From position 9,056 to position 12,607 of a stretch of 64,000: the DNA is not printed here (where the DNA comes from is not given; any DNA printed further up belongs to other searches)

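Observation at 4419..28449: Conserved 37-nt motif 5' of the FecR operon, the beta-helix T9SS protein and two giant paralogs: a candidate ECF-sigma regulon signal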

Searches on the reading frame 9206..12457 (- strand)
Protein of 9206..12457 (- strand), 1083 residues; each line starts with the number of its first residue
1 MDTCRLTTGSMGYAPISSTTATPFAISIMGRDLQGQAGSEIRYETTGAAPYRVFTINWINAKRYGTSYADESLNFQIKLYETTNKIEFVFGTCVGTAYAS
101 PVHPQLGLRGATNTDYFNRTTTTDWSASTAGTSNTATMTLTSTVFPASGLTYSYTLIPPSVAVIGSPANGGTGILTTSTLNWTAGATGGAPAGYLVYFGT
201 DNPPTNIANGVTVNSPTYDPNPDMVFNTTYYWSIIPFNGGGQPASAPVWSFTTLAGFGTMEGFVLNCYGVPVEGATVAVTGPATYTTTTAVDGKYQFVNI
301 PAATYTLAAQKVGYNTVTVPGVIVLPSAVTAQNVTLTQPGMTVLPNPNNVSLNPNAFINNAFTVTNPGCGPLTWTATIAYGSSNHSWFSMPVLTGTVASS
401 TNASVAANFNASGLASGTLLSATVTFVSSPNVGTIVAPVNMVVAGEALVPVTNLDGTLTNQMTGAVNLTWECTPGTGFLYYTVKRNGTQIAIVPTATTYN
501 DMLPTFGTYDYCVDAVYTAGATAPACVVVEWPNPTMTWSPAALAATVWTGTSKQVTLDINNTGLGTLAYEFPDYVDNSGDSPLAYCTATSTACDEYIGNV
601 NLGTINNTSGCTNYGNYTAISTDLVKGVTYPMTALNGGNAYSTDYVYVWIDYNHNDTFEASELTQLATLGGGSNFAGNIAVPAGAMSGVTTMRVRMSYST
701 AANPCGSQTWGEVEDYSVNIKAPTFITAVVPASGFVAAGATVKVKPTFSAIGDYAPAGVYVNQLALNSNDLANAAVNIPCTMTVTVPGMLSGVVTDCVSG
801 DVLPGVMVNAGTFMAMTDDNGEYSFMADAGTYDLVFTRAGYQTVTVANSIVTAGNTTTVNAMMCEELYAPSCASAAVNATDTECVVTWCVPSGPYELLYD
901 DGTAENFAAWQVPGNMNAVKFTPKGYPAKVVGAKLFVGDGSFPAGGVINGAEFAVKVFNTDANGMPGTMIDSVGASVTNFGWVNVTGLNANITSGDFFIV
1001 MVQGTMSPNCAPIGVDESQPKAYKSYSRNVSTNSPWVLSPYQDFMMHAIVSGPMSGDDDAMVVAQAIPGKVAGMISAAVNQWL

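Call 7: search_protein_families(library=pfam, proteins=[window:9206-12457:-])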
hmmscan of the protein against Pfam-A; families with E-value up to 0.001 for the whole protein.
window:9206-12457:- (1083 aa): 4 families
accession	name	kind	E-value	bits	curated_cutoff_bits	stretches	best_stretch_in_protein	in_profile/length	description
PF13620.12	CarboxypepD_reg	-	1.9e-24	86.2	32.3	2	259-337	1-82/82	Carboxypeptidase regulatory-like domain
PF20009.4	GEVED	-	2.3e-21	76.8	24.4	1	645-719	1-78/78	GEVED domain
PF13715.12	CarbopepD_reg_2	-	1.1e-15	57.9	32.2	2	790-863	1-76/88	CarboxypepD_reg-like domain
PF17210.9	SdrD_B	-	0.00022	21.9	29.7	0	271-312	23-67/112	SdrD B-like domain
